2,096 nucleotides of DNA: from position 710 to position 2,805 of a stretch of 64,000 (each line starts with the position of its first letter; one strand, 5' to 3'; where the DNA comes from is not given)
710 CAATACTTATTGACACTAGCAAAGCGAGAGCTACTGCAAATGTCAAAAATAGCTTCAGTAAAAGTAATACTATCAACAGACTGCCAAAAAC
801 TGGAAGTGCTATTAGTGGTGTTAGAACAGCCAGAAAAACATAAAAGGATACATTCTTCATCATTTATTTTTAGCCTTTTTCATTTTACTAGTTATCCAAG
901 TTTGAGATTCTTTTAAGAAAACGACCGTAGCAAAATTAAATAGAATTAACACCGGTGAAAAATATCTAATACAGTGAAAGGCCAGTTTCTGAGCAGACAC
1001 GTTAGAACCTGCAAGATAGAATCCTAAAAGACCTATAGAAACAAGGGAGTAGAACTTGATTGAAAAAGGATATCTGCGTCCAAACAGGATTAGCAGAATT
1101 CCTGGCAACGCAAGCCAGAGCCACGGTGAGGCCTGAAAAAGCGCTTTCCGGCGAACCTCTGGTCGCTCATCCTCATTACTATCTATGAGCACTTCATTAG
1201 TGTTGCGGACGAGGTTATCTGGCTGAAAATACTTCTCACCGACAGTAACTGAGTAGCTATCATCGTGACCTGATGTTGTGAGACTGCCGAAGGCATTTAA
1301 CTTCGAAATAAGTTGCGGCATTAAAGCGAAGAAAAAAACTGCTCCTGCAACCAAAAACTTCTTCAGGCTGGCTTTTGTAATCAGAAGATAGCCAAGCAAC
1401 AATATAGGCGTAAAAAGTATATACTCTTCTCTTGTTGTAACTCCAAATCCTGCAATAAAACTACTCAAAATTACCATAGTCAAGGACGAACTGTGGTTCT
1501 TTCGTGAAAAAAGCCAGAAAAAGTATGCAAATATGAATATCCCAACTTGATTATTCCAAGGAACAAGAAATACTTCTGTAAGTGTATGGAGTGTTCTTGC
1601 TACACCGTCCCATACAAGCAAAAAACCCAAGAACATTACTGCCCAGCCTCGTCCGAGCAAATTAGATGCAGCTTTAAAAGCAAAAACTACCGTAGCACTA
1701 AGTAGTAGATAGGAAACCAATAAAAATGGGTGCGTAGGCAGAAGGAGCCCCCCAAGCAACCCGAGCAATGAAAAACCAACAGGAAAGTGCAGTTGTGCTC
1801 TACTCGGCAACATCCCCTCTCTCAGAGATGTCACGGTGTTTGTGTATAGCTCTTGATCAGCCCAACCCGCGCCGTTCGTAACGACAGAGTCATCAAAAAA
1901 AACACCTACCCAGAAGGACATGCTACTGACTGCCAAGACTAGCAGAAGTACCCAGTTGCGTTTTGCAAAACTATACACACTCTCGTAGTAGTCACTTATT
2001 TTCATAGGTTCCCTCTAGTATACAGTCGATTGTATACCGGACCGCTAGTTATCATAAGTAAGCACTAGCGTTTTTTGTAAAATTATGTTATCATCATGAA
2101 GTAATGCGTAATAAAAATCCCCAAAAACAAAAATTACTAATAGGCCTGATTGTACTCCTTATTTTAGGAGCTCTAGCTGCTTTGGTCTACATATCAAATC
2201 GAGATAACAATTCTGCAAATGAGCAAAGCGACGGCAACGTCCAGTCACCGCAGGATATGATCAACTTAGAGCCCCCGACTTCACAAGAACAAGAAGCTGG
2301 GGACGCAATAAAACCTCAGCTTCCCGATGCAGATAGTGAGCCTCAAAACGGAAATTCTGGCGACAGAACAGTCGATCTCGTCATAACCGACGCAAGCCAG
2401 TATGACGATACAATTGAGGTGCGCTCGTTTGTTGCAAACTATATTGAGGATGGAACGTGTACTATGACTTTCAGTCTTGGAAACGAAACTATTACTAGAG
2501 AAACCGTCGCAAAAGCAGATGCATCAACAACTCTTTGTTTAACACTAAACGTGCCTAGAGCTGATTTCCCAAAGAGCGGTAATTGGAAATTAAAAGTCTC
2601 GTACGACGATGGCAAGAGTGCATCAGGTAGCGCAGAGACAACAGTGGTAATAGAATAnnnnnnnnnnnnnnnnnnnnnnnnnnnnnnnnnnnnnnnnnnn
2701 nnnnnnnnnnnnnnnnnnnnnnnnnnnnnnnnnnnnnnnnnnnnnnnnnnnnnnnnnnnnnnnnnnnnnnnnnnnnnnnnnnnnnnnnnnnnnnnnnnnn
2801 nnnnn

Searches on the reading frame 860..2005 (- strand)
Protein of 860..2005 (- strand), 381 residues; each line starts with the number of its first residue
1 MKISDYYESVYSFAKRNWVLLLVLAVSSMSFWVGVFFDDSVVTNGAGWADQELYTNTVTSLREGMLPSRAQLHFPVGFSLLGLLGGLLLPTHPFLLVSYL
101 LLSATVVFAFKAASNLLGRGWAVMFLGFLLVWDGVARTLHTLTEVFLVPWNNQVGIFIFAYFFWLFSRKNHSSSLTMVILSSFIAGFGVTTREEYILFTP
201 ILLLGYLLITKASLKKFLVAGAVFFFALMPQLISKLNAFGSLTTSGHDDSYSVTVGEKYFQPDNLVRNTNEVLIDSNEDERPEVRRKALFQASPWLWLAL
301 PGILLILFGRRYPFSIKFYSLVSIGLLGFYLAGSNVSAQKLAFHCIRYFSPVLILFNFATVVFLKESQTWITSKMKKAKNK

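Call 3: search_protein_families(library=pfam, proteins=[window:860-2005:-], max_evalue=1)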
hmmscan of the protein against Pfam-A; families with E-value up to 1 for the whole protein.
window:860-2005:- (381 aa): 0 families

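Call 21: search_protein_families(library=ncbifam, proteins=[window:860-2005:-], max_evalue=1)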
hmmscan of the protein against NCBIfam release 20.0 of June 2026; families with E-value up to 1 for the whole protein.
window:860-2005:- (381 aa): 0 families

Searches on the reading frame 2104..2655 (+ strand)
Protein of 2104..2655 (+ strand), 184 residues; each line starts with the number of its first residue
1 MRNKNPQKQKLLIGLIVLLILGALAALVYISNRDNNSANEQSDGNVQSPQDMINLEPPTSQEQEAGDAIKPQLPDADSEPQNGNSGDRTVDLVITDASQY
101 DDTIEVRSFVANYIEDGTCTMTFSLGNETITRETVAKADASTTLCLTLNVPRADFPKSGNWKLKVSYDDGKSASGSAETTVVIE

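Call 3: search_protein_families(library=pfam, proteins=[window:2104-2655:+], max_evalue=1)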
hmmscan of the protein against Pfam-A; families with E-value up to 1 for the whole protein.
window:2104-2655:+ (184 aa): 2 families
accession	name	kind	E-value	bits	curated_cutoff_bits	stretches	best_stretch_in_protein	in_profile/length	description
PF07610.17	DUF1573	-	0.033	14.6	26.1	1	115-182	15-80/98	Protein of unknown function (DUF1573)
PF01835.25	MG2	-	0.2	12.5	32.8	1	113-178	30-93/96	MG2 domain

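Call 21: search_protein_families(library=ncbifam, proteins=[window:2104-2655:+], max_evalue=1)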
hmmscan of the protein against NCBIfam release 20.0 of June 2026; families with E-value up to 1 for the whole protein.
window:2104-2655:+ (184 aa): 1 family
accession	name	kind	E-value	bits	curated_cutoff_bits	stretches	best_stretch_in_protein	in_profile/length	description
NF042931.1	SAG1386_EF1546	equivalog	0.031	14.4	80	1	11-54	33-76/158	SAG1386/EF1546 family surface-associated protein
